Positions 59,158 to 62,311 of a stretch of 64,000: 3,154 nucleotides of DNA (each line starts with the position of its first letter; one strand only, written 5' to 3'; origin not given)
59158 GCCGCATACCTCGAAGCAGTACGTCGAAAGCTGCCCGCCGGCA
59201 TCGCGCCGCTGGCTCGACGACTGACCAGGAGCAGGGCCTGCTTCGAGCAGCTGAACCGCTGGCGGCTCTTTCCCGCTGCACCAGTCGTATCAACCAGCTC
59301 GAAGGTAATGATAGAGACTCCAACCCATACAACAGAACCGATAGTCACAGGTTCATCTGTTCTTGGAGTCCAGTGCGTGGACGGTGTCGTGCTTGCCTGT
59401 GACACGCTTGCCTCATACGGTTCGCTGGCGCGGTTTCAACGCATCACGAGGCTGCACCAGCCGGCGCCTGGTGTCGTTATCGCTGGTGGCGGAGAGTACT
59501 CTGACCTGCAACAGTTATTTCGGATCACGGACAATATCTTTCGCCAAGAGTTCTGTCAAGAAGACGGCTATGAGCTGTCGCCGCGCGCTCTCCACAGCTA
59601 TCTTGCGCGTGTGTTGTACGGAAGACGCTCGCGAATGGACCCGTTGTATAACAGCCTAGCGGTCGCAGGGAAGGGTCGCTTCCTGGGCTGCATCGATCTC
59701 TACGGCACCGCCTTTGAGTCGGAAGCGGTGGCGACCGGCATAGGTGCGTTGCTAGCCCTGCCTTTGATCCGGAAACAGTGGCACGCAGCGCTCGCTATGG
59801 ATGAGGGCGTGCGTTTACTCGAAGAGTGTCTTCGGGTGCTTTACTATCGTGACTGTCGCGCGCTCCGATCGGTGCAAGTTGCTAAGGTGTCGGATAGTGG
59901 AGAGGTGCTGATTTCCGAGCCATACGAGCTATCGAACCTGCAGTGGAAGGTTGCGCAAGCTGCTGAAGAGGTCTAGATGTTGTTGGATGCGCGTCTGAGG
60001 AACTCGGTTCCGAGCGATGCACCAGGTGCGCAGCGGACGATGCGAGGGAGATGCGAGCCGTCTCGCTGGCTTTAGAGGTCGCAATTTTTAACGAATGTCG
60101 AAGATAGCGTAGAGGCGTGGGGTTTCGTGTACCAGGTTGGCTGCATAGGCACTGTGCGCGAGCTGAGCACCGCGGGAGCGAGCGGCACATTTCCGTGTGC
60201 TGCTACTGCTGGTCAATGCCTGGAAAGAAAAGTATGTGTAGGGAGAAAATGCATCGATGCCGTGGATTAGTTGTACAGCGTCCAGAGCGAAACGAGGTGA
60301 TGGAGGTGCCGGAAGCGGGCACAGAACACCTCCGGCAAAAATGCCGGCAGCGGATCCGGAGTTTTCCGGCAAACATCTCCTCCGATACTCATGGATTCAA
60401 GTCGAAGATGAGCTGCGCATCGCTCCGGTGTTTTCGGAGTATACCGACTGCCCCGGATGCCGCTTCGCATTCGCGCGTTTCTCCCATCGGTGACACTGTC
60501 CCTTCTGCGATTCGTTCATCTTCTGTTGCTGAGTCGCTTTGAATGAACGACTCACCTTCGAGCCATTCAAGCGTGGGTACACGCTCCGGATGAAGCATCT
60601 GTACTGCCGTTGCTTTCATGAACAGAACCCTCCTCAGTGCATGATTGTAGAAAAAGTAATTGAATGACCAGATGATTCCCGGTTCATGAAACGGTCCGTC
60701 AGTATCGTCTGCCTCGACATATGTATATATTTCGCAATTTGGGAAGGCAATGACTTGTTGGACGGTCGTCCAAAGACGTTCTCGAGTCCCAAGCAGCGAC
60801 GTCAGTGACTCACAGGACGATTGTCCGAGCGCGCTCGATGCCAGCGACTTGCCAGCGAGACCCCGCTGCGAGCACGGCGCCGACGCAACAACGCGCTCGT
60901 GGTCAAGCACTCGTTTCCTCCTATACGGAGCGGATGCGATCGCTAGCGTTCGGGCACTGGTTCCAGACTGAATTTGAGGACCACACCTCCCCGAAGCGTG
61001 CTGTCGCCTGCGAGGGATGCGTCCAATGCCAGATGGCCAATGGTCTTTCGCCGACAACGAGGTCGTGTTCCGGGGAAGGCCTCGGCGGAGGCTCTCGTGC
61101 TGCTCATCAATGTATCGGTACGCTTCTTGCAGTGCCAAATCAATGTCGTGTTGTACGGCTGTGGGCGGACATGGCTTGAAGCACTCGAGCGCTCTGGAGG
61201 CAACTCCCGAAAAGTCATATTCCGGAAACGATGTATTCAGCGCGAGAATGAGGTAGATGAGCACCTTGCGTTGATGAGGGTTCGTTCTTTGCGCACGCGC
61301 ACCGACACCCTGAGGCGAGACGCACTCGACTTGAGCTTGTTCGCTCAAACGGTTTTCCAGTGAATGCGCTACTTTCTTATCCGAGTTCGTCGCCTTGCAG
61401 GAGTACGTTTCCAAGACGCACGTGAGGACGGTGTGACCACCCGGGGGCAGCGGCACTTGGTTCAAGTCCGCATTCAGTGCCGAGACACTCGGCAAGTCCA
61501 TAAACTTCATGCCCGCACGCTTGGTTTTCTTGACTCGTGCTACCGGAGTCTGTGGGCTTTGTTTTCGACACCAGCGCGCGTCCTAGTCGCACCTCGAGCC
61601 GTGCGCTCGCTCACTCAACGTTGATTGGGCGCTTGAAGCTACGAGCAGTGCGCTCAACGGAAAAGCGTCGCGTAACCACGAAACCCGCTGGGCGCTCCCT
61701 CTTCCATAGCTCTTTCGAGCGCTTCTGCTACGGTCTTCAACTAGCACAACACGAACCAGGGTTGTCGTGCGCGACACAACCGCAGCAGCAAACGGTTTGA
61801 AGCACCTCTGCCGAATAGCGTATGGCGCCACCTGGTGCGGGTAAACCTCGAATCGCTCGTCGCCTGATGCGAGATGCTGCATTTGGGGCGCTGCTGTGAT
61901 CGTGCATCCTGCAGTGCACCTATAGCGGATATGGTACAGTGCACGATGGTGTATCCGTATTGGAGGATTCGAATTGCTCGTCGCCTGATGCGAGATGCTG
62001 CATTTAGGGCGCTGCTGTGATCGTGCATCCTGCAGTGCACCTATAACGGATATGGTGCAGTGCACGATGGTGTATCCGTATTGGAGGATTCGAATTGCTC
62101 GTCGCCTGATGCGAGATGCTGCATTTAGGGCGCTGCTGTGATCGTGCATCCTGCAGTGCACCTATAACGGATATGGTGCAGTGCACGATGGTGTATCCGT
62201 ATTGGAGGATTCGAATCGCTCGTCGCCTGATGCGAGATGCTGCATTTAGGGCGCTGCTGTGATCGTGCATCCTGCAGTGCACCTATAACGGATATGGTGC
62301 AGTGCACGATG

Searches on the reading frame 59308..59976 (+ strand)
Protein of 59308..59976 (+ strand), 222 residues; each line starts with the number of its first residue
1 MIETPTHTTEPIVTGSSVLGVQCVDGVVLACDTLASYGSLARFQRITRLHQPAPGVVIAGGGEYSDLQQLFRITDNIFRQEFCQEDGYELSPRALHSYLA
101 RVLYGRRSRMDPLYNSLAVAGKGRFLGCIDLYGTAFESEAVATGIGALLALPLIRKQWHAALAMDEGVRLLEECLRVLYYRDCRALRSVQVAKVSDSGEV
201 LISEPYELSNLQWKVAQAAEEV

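Call 7: search_protein_families(library=pfam, proteins=[window:59308-59976:+])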
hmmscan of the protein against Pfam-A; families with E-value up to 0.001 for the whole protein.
window:59308-59976:+ (222 aa): 1 family
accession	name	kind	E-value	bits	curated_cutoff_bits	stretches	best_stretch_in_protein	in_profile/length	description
PF00227.31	Proteasome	-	1.8e-25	90.1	22.4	1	13-193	2-188/189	Proteasome subunit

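Call 13: find_encoding_contigs(protein=window:59308-59976:+, flank=10000, max_places=10)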
Protein window:59308-59976:+ (222 aa): 23 contigs read that carry it; 10 places shown.
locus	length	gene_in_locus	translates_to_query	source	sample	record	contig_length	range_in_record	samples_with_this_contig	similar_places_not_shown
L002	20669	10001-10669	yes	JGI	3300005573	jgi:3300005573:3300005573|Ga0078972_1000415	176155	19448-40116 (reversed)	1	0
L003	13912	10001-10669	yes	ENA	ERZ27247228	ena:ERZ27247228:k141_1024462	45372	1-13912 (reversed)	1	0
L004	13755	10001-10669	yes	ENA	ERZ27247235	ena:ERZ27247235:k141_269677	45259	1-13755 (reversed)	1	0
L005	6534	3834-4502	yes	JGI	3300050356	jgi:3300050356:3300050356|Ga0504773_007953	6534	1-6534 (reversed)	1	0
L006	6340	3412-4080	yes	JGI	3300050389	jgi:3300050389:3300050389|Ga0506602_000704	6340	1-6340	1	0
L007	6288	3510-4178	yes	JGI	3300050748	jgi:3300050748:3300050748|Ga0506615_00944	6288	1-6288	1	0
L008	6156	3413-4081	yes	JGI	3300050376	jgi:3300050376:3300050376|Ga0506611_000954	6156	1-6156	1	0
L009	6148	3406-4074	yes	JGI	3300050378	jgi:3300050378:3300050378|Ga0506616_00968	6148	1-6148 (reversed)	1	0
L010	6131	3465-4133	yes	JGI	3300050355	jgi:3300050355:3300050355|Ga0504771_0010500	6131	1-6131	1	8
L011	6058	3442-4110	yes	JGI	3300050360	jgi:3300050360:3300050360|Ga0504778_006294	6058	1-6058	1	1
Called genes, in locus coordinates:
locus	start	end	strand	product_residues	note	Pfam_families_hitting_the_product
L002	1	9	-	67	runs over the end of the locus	-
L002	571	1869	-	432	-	PF00566:RabGAP-TBC, PF23436:RabGap-TBC_2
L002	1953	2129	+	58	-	-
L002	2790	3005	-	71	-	-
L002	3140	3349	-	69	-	-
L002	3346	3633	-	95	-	-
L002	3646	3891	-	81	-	-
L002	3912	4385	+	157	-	-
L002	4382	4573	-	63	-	-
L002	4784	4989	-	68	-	-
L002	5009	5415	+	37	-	-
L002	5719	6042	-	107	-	-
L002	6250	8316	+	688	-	PF00206:Lyase_1, PF10415:FumaraseC_C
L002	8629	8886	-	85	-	-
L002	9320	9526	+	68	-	-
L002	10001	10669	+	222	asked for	PF00227:Proteasome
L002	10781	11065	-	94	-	-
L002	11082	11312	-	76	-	-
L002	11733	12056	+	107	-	-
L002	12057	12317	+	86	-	-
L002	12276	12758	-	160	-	-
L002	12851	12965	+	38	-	-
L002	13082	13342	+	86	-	-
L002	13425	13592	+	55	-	-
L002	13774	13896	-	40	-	-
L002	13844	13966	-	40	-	-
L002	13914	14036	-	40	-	-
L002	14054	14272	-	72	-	-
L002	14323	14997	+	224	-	PF00025:Arf, PF00071:Ras, PF01926:MMR_HSR1 (weak), PF08477:Roc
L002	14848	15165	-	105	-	-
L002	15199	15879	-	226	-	PF01847:VHL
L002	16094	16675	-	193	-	-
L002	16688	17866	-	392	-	PF26935:DUF8286 (weak)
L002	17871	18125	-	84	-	-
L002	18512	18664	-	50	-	-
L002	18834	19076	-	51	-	-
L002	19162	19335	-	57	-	-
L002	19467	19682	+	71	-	-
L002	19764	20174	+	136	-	-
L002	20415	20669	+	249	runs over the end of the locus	-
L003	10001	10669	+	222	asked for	PF00227:Proteasome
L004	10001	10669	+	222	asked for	PF00227:Proteasome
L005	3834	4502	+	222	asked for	PF00227:Proteasome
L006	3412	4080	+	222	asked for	PF00227:Proteasome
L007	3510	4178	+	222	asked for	PF00227:Proteasome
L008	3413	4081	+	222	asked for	PF00227:Proteasome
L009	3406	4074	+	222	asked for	PF00227:Proteasome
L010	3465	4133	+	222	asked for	PF00227:Proteasome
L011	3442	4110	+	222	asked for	PF00227:Proteasome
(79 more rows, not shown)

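Call 53: search_protein_families(library=pfam, proteins=[L002:14323-14997:+], max_evalue=0.1)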
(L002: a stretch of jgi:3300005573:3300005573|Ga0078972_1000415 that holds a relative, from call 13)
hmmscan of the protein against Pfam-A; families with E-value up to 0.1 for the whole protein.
L002:14323-14997:+ (224 aa): 15 families
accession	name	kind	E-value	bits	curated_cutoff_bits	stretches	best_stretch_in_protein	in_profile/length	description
PF00071.28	Ras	-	2.7e-64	216.1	21.6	1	14-174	1-161/162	Ras family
PF08477.19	Roc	-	3.7e-36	124.4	27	1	14-128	1-119/119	Ras of Complex, Roc, domain of DAPkinase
PF00025.27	Arf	-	3.3e-14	53.2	22.3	1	13-170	15-171/174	ADP-ribosylation factor family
PF01926.29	MMR_HSR1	-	2.3e-07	31.3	21.9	1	14-121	1-110/113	50S ribosome-binding GTPase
PF03193.22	RsgA_GTPase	-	8.7e-05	22.8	30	1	15-35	109-129/174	RsgA GTPase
PF00009.33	GTP_EFTU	-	0.00011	22.3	26.5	1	37-168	47-180/188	Elongation factor Tu GTP binding domain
PF10662.15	PduV-EutP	-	0.0014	18.9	21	1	14-67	3-54/143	Ethanolamine utilisation - propanediol utilisation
PF13401.12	AAA_22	-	0.0054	17.5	27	1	15-71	8-60/130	AAA domain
PF13191.12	AAA_16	-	0.0064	17.4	32.6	1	15-178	27-128/167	AAA ATPase domain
PF04670.18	Gtr1_RagA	-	0.012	15.4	22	1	14-130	1-124/232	Gtr1/RagA G protein conserved region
PF00005.33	ABC_tran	-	0.033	15.2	25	1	15-45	14-42/137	ABC transporter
PF13173.12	AAA_14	-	0.033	14.6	27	0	15-128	5-101/129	AAA domain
PF18751.7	Ploopntkinase3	-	0.046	13.7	27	0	15-40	6-30/187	P-loop Nucleotide Kinase3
PF03266.21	NTPase_1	-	0.068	13.5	23.9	0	14-91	1-76/168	NTPase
PF00493.29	MCM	-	0.09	12.3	23.3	0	14-34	59-79/224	MCM P-loop domain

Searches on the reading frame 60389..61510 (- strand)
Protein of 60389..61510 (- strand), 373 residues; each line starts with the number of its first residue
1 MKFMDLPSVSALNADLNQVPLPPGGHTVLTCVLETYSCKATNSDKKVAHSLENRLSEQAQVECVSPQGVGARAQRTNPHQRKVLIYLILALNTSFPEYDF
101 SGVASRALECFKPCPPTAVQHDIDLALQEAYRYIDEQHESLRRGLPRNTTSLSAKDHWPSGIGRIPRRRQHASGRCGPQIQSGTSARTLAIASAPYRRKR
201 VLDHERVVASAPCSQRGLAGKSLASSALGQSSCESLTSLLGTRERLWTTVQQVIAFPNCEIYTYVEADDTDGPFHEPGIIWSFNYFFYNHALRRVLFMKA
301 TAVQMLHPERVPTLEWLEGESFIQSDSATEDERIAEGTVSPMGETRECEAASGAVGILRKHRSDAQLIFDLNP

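Call 7: search_protein_families(library=pfam, proteins=[window:60389-61510:-])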
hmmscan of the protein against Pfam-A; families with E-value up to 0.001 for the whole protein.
window:60389-61510:- (373 aa): 1 family
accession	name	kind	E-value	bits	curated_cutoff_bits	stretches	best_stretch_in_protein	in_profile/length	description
PF09174.15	Maf1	-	2.5e-35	122.6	28.9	1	31-298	3-173/174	Maf1 regulator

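Call 9: find_encoding_contigs(protein=window:60389-61510:-, flank=10000, max_places=6)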
Protein window:60389-61510:- (373 aa): 1 contig read that carries it; 1 place shown.
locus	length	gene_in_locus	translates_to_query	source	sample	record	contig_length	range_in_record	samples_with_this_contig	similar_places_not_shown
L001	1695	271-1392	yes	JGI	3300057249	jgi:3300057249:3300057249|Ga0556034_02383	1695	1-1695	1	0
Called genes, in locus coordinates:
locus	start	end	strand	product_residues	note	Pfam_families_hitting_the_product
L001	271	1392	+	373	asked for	PF09174:Maf1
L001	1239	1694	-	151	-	?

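Call 10: list_cluster_members(proteins=[window:60389-61510:-, window:59308-59976:+, window:39089-40999:-, window:47214-48329:-, window:30672-32522:-, window:41944-43305:+])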
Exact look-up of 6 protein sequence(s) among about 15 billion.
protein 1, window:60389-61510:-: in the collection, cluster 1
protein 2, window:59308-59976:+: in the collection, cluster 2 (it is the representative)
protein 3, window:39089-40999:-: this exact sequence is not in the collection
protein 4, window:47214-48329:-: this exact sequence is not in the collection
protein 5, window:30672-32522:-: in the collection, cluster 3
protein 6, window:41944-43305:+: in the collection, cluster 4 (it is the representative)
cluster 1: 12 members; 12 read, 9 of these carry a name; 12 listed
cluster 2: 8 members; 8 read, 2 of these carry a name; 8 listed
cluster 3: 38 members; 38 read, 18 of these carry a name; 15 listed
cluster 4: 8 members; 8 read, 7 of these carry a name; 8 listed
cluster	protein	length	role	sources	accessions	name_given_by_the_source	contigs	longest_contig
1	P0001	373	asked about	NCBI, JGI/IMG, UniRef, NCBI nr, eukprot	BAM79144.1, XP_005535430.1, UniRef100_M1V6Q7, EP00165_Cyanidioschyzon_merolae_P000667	hypothetical protein, conserved [Cyanidioschyzon merolae strain 10D] | hypothetical protein | Repressor of RNA polymerase III transcription n=1 Tax=Cyanidioschyzon merolae (strain ...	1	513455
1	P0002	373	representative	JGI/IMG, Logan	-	hypothetical protein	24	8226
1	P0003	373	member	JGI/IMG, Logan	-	hypothetical protein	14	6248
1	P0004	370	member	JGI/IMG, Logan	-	hypothetical protein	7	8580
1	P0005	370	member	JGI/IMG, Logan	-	hypothetical protein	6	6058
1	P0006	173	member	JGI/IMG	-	hypothetical protein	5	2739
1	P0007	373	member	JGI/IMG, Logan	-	hypothetical protein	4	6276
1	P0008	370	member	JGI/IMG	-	hypothetical protein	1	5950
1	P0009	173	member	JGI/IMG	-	hypothetical protein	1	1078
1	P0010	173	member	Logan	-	-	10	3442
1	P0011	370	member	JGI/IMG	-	-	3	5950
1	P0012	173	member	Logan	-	-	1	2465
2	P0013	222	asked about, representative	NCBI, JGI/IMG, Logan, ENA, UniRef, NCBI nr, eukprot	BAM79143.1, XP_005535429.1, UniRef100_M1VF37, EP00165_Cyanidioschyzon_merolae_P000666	20S core proteasome subunit beta 7 [Cyanidioschyzon merolae strain 10D] | 20S proteasome subunit beta 7 | Proteasome subunit beta n=1 Tax=Cyanidioschyzon merolae (strain NIES-3377 / 10D) ...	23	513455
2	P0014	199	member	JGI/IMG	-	20S proteasome subunit beta 7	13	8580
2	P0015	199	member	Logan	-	-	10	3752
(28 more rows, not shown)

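Call 36: find_homologous_proteins(query=window:60389-61510:-, max_evalue=1e-10)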
Query window:60389-61510:- (373 aa): 5 proteins with E <= 1e-10 among 8000 candidates.
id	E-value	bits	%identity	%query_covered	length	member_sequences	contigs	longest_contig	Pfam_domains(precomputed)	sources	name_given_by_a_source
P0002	3.8e-251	850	100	100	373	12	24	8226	PF09174.16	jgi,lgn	jgi:hypothetical protein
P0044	1.9e-127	443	57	100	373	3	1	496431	PF09174.16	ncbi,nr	ncbi:hypothetical protein CCYA_CCYA16G4094 [Cyanidiococcus yangmingshanensis]|nr:hypothetical protei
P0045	6.6e-120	419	54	99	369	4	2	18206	PF09174.16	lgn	-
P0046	2.5e-55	206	38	83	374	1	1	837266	PF09174.16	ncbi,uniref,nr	ncbi:hypothetical protein CDCA_CDCA01G0261 [Cyanidium caldarium]|uniref:Repressor of RNA polymerase 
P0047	3.1e-55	206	38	83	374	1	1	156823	PF09174.16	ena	-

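Call 37: find_encoding_contigs(protein=P0044, flank=10000, max_places=3)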
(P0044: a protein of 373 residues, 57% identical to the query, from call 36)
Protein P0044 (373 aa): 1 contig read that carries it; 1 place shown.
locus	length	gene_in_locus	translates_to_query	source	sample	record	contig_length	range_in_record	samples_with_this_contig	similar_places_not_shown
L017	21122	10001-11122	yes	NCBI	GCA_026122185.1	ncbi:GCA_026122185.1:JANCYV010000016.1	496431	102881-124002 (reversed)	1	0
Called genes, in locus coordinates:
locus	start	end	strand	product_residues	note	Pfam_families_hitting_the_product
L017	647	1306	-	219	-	PF00254:FKBP_C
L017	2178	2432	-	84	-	-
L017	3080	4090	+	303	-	PF01145:Band_7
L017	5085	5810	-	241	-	-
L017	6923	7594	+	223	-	PF01847:VHL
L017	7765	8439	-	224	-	PF00025:Arf, PF00071:Ras, PF01926:MMR_HSR1 (weak), PF03193:RsgA_GTPase (faint), PF08477:Roc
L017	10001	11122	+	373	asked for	PF09174:Maf1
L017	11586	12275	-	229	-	PF00227:Proteasome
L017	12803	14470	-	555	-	PF00206:Lyase_1, PF10415:FumaraseC_C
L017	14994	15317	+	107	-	-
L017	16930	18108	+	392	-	PF00566:RabGAP-TBC, PF23436:RabGap-TBC_2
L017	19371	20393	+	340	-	PF09335:VTT_dom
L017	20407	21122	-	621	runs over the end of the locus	-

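Call 38: find_encoding_contigs(protein=P0045, flank=10000, max_places=3)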
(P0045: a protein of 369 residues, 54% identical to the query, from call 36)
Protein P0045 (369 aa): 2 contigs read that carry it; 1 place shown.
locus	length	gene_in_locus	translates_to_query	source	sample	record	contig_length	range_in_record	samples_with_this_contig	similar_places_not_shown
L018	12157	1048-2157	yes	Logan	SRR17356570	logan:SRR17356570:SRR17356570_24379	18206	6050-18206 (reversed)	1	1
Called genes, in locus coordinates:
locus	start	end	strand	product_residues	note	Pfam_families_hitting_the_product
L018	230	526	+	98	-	-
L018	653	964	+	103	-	-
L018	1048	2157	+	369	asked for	PF09174:Maf1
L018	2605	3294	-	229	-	PF00227:Proteasome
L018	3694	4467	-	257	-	-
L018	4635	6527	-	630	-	PF00206:Lyase_1, PF10415:FumaraseC_C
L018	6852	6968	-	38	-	-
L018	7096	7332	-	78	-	-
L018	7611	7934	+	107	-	-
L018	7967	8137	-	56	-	-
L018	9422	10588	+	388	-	PF00566:RabGAP-TBC, PF23436:RabGap-TBC_2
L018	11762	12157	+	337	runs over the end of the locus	PF09335:VTT_dom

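Call 39: find_encoding_contigs(protein=P0046, flank=10000, max_places=2)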
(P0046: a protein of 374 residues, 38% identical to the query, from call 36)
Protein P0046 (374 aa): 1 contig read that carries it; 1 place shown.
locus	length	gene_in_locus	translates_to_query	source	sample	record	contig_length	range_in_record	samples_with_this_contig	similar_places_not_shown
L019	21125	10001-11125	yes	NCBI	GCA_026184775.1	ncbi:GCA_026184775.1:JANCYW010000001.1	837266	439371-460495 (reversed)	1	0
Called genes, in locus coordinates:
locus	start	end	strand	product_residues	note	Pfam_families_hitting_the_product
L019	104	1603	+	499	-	PF04884:UVB_sens_prot, PF24160:UVB_sens_C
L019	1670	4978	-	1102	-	PF00613:PI3Ka, PF21245:PI4KB-PIK1_PIK, PF00454:PI3_PI4_kinase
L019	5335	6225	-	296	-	PF07986:TBCC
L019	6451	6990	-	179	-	PF02099:Josephin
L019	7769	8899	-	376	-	-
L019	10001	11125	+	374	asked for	PF09174:Maf1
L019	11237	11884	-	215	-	PF00227:Proteasome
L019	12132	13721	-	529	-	PF00206:Lyase_1, PF10415:FumaraseC_C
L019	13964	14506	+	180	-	PF25436:BSD2_CRD (faint)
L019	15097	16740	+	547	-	PF00675:Peptidase_M16, PF05193:Peptidase_M16_C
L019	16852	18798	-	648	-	PF00226:DnaJ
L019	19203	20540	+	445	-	PF13740:ACT_6, PF00702:Hydrolase, PF06888:Put_Phosphatase (faint), PF12710:HAD, PF08282:Hydrolase_3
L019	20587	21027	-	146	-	PF05348:UMP1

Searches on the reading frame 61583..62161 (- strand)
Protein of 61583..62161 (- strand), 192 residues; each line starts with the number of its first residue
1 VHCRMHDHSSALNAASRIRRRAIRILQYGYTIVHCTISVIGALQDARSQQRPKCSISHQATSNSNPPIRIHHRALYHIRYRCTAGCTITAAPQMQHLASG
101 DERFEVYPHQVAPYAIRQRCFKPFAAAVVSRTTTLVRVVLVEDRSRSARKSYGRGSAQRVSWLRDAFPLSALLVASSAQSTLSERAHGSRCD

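Call 53: search_protein_families(library=pfam, proteins=[window:61583-62161:-], max_evalue=0.1)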
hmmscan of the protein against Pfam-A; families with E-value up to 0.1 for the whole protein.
window:61583-62161:- (192 aa): 0 families
